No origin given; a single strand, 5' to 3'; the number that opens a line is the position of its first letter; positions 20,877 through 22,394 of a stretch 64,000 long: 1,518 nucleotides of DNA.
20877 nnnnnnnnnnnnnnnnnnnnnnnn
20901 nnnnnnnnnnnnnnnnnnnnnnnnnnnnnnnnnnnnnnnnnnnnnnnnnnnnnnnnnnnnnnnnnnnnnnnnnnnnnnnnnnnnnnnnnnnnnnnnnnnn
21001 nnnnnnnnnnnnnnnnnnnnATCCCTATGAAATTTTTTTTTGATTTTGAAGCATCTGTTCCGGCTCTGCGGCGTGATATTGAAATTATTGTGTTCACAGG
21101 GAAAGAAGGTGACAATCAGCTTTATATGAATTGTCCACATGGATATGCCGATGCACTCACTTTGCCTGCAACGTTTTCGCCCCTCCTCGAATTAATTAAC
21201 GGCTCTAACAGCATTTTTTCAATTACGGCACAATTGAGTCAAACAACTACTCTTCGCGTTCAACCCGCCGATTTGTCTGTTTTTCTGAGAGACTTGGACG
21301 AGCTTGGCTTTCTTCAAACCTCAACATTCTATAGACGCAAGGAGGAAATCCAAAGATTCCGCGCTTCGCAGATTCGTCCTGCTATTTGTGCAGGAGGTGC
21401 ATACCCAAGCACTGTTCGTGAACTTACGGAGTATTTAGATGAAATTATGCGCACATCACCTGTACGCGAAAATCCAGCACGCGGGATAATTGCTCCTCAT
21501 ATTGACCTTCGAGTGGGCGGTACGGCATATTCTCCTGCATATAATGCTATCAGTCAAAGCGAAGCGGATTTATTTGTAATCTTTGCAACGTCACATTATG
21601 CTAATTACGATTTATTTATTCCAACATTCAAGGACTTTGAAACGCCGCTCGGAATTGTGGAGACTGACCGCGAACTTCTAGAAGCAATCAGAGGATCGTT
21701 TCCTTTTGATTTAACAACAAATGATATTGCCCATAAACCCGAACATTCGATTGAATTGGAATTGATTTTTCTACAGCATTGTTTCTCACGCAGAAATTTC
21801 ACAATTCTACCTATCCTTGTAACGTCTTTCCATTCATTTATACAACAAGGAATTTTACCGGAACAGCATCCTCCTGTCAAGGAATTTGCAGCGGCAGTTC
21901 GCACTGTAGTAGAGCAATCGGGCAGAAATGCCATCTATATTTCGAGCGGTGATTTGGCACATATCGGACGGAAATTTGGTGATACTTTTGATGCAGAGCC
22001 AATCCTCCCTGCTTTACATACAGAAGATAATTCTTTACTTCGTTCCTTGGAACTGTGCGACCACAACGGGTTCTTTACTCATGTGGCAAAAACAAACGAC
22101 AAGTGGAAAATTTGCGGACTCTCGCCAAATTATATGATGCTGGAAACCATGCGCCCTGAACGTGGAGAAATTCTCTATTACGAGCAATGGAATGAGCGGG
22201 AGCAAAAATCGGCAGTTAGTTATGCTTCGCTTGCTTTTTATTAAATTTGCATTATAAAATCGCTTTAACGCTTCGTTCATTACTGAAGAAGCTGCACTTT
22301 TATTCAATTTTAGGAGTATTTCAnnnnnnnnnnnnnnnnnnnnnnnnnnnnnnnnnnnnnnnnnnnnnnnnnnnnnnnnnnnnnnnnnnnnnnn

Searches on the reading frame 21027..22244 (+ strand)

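Call 3: search_protein_families(library=pfam, proteins=[window:21027-22244:+], max_evalue=0.01)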
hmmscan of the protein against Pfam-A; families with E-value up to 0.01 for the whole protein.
window:21027-22244:+ (405 aa): 1 family
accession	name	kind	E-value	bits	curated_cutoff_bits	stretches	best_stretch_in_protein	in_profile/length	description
PF01875.22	Memo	-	1.1e-45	156.4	27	1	120-402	3-268/269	Memo-like protein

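Call 4: search_protein_families(library=ncbifam, proteins=[window:21027-22244:+], max_evalue=0.01)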
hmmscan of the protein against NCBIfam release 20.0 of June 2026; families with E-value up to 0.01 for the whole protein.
window:21027-22244:+ (405 aa): 2 families
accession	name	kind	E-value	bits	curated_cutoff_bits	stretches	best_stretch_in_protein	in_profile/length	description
TIGR04336.1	AmmeMemoSam_B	hypoth_equivalog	3.2e-32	111.9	26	1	117-404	1-270/270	AmmeMemoRadiSam system protein B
NF001987.0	PRK00782.1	equivalog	1.2e-31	110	295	1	116-404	2-265/267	MEMO1 family protein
